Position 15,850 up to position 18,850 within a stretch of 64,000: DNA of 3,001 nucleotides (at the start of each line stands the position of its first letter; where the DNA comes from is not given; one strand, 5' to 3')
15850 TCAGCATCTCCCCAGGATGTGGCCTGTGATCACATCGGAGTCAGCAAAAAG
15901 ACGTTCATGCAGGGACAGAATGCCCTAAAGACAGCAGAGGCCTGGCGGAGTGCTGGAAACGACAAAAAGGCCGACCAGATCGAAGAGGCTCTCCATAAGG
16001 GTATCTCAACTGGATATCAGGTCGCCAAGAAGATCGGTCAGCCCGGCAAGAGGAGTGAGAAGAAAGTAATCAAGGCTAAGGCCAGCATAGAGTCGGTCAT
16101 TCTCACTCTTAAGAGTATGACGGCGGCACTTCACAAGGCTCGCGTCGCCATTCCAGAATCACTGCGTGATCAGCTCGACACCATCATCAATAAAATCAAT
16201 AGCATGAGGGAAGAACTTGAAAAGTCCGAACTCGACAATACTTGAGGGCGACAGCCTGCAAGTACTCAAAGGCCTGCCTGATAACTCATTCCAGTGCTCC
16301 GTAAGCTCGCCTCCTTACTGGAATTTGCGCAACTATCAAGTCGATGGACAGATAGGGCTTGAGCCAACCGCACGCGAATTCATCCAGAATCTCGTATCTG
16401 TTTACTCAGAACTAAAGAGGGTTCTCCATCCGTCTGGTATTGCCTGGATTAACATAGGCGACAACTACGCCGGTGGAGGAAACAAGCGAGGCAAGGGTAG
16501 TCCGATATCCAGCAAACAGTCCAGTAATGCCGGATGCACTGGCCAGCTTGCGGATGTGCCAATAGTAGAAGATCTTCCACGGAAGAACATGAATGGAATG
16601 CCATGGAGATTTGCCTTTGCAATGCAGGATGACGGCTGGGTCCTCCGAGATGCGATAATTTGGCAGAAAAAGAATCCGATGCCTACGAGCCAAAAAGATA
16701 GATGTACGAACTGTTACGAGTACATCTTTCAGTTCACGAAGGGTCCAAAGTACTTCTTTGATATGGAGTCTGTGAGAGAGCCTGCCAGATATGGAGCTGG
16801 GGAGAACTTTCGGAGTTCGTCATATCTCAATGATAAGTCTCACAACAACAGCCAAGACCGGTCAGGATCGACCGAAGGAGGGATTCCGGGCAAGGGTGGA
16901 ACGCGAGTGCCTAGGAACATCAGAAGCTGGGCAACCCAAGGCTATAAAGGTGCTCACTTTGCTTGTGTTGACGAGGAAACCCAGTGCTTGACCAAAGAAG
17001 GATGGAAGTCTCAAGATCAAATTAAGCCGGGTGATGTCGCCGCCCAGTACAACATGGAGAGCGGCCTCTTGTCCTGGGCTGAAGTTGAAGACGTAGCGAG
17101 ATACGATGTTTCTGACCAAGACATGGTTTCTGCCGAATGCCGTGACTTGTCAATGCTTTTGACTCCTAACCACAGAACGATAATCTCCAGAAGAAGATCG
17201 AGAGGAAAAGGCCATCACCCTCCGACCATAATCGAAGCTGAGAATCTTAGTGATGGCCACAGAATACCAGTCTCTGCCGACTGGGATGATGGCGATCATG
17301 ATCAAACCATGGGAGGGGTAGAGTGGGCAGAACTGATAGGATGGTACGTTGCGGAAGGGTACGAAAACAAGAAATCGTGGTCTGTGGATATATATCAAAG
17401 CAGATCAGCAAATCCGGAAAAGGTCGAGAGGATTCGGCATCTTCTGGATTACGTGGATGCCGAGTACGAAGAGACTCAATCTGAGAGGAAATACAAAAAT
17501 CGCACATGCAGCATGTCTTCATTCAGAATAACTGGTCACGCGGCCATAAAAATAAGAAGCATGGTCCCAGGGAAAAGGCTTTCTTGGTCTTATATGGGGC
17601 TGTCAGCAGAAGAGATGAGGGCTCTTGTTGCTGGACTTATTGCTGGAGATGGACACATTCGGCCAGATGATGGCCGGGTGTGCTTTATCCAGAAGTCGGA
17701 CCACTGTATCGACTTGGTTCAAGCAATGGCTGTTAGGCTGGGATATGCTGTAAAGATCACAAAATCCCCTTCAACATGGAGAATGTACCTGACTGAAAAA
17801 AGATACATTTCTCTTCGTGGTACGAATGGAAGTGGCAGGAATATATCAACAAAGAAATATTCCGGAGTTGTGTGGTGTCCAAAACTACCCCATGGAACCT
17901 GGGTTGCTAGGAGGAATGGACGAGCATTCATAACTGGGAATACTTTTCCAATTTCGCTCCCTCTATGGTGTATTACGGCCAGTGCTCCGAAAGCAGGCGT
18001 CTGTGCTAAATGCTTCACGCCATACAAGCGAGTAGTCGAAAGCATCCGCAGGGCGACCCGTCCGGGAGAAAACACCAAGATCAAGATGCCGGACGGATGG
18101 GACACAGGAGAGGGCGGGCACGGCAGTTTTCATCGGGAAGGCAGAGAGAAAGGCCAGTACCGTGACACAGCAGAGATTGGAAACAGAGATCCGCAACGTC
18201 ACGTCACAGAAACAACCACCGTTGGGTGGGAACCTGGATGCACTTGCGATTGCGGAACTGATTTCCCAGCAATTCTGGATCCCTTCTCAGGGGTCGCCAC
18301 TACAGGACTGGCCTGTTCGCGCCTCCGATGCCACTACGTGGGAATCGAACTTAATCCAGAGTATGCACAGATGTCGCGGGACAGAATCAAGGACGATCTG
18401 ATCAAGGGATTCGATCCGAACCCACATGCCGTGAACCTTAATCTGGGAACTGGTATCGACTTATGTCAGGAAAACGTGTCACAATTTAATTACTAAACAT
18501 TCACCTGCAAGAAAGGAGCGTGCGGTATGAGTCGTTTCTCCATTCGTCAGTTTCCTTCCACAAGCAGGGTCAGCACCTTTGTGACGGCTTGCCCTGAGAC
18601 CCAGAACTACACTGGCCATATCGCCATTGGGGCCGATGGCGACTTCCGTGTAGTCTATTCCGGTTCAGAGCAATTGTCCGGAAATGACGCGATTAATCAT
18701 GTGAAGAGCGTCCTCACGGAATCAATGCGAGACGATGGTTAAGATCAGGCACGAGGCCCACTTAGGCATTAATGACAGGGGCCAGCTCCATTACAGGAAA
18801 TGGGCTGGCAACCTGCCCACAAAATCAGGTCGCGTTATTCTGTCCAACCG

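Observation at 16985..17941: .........-type intein inserted in the conserved H-P/F-A-x-F-P motif of a phage DNA methyltransferase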

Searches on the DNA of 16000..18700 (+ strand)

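Call 8: search_dna_similar(query=window:16217-18496:+, collection=phages, mode=near)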
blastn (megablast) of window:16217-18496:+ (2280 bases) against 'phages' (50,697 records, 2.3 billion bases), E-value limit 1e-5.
No match.

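Call 73: search_rna_families(source=window, start=16000, end=18700, threshold=evalue, max_evalue=1)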
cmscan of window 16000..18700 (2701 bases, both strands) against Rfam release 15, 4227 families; matches with E-value up to 1: 1.
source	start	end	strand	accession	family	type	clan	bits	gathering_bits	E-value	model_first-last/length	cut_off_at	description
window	17181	17204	-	RF01354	CRISPR-DR45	Gene; CRISPR;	-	23.8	37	0.47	1-24/24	no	CRISPR RNA direct repeat element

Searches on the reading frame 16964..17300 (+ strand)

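Call 7: search_protein_families(library=pfam, proteins=[window:16964-17300:+], max_evalue=10)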
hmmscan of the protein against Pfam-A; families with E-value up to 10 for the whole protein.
window:16964-17300:+ (112 aa): 1 family
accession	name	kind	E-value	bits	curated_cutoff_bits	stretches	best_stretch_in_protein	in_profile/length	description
PF13403.11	Hint_2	-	0.015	16.2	28.4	1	53-102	64-113/147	Hint domain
